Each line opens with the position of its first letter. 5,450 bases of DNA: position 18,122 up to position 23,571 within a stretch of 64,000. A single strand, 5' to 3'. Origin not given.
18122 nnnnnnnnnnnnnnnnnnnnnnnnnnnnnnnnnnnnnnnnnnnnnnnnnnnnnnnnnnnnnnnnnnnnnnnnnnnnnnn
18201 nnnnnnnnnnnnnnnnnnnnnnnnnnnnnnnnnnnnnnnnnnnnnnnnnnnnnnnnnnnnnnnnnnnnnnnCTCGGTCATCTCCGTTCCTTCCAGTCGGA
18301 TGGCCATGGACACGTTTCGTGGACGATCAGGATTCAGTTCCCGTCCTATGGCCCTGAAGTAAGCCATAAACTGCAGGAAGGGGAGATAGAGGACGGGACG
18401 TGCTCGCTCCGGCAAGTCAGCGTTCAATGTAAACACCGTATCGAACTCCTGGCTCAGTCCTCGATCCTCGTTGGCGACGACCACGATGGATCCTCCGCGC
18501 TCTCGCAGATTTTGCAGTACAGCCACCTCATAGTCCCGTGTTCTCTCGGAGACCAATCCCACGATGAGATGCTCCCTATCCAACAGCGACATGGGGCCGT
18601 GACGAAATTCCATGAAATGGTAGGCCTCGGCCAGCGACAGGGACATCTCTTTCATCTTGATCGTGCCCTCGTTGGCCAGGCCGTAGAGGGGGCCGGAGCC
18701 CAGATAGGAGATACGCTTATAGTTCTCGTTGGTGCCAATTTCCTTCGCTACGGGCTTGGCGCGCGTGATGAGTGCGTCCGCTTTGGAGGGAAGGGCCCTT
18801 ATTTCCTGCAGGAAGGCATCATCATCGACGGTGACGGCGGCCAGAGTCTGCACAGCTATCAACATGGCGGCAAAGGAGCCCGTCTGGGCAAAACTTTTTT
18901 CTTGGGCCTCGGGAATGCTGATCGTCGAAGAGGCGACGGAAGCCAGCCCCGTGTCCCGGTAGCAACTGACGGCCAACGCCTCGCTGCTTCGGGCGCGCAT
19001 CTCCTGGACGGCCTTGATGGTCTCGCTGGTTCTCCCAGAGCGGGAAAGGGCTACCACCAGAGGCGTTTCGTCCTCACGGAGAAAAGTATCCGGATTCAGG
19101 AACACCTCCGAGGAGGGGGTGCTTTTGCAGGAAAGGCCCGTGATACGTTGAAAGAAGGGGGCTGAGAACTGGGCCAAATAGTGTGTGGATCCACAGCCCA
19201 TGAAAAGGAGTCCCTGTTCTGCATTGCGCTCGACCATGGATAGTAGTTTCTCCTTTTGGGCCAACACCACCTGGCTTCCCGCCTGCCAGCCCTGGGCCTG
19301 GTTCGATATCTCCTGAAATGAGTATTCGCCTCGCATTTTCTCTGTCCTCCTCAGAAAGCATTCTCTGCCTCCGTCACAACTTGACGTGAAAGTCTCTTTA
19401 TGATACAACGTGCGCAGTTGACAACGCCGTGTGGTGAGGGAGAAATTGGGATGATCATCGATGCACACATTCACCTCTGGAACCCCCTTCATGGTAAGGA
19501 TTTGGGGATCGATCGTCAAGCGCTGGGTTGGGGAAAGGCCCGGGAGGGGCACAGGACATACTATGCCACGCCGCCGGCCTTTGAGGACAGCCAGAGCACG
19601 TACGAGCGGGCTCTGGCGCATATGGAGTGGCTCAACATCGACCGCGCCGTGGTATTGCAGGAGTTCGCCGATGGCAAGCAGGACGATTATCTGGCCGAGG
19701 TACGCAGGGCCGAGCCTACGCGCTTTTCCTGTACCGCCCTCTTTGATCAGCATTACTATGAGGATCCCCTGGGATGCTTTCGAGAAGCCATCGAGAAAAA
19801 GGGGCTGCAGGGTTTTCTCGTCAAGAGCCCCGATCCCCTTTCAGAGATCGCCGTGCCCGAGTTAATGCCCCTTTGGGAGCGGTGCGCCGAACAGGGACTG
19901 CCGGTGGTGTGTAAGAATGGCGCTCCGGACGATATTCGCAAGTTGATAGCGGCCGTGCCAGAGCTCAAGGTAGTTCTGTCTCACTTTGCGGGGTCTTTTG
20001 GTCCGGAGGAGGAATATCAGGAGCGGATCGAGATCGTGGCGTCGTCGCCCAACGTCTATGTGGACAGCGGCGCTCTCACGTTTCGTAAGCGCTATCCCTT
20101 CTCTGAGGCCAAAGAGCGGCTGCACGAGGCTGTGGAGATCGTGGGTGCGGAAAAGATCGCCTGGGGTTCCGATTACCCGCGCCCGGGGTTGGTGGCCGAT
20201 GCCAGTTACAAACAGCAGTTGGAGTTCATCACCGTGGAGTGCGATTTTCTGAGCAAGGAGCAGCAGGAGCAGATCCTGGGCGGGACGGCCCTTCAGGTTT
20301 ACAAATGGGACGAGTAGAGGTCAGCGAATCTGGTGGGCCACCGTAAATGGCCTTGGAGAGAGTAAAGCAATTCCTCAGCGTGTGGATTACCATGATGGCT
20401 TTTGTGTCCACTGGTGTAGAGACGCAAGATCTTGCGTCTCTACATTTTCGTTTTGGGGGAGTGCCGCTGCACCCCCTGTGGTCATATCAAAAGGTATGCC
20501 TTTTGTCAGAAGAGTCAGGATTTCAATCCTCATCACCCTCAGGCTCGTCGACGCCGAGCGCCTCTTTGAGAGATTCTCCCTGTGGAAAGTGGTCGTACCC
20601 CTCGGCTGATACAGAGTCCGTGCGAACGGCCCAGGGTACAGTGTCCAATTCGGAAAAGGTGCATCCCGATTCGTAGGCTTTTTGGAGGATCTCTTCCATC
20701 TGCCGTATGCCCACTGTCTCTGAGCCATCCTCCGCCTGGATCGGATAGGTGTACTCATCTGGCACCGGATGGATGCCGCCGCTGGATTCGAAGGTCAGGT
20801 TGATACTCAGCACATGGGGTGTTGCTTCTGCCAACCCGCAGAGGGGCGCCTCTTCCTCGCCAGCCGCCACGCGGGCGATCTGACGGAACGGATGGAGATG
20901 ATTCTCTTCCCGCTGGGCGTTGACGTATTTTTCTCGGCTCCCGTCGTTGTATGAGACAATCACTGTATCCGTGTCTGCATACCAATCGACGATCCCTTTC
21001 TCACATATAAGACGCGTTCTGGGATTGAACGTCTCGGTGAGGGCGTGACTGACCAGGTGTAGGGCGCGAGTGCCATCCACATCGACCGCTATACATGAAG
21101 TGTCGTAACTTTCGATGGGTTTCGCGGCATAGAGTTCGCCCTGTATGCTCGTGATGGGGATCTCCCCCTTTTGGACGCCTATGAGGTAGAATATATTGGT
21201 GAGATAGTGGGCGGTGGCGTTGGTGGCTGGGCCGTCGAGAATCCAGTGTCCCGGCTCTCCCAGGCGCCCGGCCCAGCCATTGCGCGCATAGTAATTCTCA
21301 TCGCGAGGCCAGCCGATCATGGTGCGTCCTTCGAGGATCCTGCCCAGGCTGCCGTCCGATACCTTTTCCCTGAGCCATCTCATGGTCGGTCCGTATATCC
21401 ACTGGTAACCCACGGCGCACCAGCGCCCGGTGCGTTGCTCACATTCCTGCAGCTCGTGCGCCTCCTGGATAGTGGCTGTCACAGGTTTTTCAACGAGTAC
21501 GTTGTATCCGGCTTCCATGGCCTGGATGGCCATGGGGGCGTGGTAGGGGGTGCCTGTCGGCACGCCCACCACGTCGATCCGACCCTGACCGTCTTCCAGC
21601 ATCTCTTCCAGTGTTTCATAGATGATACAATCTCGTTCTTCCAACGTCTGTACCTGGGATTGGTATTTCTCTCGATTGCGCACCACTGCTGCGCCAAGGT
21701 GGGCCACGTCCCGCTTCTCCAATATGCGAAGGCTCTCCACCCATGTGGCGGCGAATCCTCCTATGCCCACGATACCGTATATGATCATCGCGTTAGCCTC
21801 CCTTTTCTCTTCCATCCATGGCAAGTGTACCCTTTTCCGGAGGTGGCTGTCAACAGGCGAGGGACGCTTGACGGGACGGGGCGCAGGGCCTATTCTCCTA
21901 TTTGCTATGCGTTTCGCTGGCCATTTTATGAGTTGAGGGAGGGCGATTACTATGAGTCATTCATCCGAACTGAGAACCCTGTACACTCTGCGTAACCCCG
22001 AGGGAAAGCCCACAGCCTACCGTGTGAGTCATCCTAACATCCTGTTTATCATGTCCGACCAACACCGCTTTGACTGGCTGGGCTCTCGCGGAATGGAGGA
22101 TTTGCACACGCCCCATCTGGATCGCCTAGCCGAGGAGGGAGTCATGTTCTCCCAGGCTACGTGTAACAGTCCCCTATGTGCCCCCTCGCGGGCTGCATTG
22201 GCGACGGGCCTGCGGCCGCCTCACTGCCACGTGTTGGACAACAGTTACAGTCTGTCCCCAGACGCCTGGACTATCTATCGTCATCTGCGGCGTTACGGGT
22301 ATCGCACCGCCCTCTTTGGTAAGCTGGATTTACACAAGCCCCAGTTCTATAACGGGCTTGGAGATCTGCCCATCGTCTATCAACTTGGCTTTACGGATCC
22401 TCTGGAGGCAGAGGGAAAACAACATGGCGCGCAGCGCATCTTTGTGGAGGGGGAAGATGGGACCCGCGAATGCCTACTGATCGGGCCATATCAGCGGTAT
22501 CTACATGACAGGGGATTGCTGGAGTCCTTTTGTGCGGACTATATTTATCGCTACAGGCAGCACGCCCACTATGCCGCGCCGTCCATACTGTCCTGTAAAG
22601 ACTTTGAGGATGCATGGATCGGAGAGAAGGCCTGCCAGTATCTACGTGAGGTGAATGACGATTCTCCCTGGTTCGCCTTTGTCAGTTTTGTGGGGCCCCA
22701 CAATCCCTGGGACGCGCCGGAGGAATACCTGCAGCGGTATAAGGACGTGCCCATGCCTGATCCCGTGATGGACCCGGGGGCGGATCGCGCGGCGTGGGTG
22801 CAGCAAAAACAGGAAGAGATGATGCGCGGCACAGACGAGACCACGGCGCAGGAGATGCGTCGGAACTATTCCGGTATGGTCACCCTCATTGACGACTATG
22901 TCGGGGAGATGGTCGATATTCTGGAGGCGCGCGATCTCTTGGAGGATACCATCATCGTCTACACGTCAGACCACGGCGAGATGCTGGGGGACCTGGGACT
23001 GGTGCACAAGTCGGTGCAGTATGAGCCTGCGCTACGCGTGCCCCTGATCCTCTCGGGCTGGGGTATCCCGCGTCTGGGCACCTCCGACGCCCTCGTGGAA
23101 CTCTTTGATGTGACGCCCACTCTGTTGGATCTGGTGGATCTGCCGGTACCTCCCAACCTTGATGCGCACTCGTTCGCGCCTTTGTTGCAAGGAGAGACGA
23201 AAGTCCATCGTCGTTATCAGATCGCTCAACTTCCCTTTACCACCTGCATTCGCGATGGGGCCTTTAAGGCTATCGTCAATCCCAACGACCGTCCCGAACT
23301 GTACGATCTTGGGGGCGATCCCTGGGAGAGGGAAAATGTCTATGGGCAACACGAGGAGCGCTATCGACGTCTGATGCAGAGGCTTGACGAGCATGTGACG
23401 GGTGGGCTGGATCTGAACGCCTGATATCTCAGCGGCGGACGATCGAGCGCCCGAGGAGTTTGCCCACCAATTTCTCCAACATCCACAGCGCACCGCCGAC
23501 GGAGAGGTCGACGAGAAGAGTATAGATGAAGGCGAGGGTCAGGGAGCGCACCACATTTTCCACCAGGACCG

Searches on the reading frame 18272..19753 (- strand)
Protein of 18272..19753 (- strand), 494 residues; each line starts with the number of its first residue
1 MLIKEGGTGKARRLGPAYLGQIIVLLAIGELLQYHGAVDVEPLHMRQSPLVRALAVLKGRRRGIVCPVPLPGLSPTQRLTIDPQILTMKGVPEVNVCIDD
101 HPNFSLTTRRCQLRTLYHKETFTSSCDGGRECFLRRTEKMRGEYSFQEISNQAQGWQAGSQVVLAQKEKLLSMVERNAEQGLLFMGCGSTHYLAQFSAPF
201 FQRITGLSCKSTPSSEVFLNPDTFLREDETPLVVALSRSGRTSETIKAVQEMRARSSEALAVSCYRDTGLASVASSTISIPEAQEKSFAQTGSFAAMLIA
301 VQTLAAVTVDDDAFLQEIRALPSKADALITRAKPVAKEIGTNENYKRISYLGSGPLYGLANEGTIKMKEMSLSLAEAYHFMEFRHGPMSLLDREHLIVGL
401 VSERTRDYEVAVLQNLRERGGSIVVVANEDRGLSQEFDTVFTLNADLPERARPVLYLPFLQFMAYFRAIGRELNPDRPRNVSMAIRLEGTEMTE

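Call 23: search_protein_families(library=ncbifam, proteins=[window:18272-19753:-], max_evalue=0.00001)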
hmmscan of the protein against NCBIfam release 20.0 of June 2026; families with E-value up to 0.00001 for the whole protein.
window:18272-19753:- (494 aa): 8 families
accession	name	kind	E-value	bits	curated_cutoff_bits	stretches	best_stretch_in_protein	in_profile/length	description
NF041128.1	glucosaP_deam_GlmD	equivalog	1.1e-44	153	580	1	180-486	32-322/323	glucosamine-6-phosphate deaminase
NF001484.0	PRK00331.1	subfamily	1e-41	143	381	1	144-483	253-596/601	isomerizing glutamine--fructose-6-phosphate transaminase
TIGR02815.1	agaS_fam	subfamily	6.6e-41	140.5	529.2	1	144-479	4-355/372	putative sugar isomerase, AgaS family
TIGR01135.1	glmS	equivalog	3.9e-40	138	418.05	1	144-484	252-603/607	glutamine--fructose-6-phosphate transaminase (isomerizing)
NF046059.1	NagB_SO3506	equivalog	1.7e-21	76.9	430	1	170-433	29-289/330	glucosamine-6-phosphate deaminase NagB-II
NF008481.0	PRK11382.1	equivalog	2.6e-09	36.7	430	1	172-479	38-332/340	fructoselysine 6-phosphate deglycase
TIGR02128.1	G6PI_arch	equivalog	6.6e-06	25.2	213.9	1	210-339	45-174/308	bifunctional phosphoglucose/phosphomannose isomerase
NF008458.0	PRK11337.1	equivalog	9.8e-06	24.7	378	0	179-287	142-245/293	MurR/RpiR family transcriptional regulator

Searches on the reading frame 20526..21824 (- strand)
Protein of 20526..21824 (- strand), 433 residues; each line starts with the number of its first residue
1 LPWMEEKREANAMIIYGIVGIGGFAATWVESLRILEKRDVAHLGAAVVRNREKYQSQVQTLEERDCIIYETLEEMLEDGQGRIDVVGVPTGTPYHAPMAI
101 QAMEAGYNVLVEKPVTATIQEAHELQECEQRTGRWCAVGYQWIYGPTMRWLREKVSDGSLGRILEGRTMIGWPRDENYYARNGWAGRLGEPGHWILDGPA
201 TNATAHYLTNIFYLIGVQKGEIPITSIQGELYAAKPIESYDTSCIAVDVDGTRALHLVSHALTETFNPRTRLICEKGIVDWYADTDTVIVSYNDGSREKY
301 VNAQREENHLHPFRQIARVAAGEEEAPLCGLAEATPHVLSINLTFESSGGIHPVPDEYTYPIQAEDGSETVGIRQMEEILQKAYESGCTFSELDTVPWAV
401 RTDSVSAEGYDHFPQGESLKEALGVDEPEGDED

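Call 23: search_protein_families(library=ncbifam, proteins=[window:20526-21824:-], max_evalue=0.00001)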
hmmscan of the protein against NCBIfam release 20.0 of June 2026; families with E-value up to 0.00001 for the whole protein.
window:20526-21824:- (433 aa): 8 families
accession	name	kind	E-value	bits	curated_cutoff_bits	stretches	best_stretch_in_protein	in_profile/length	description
NF040723.1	UDP-GlcNAcDh_Arch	equivalog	1.7e-14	54.1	450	1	17-164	4-142/302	UDP-N-acetylglucosamine 3-dehydrogenase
TIGR04380.1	myo_inos_iolG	equivalog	2.7e-12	46.2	355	1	17-163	5-145/330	inositol 2-dehydrogenase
NF041392.1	XylDh_Gfo6_Halo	equivalog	1.2e-11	44.1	350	1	9-162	12-162/350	D-xylose 1-dehydrogenase Gfo6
NF052479.1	LevoglcsnDh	equivalog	4.3e-11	42.1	650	1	81-168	72-159/386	levoglucosan dehydrogenase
NF008607.0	PRK11579.1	subfamily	3.8e-10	39.3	330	1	71-163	55-145/346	oxidoreductase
NF007574.0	PRK10206.1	equivalog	8.3e-09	34.9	352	1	32-165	20-148/345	oxidoreductase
NF052679.1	InsChiInosDhIolG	equivalog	9.7e-09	34.7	540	1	16-164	5-149/343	bifunctional inositol 2-dehydrogenase/D-chiro-inositol 1-dehydrogenase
NF058561.1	BT_2158_fam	equivalog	1.1e-07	30.8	750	1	65-165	79-179/487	glycoside 3-dehydrogenase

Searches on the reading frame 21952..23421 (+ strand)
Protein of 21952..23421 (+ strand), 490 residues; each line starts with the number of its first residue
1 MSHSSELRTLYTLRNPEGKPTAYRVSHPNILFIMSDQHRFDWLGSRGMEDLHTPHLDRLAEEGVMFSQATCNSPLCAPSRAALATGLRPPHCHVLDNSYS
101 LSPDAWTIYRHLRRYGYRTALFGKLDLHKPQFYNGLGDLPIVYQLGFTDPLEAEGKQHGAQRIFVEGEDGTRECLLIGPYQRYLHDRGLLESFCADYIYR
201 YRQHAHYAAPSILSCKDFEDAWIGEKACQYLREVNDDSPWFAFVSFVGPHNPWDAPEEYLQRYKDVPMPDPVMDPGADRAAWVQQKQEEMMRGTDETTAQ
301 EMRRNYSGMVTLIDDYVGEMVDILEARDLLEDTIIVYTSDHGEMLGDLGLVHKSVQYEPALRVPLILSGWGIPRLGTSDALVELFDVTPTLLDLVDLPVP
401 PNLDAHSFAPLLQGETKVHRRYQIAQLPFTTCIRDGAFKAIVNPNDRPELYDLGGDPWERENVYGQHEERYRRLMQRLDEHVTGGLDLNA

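Call 23: search_protein_families(library=ncbifam, proteins=[window:21952-23421:+], max_evalue=0.00001)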
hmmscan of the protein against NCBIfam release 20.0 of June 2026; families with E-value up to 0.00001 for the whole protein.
window:21952-23421:+ (490 aa): 5 families
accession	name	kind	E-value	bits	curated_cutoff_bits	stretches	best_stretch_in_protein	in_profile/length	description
NF010322.0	PRK13759.1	equivalog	6.8e-75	252.4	481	1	24-470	3-443/486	arylsulfatase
TIGR03417.1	chol_sulfatase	equivalog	5.5e-67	226.8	433.45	2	232-478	177-432/500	choline-sulfatase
NF045661.1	HdlasePehA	equivalog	2.6e-48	164.9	900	2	210-424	173-404/506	phosphoric/sulfuric ester hydrolase PehA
NF052527.1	Mn_arylsulf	exception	6.3e-33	114.4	850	2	214-482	174-448/479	manganese-dependent arylsulfatase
NF038282.1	LapC_YejM_PbgA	exception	2.2e-07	29.6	825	0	297-392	405-497/584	LPS biosynthesis-modulating metalloenzyme YejM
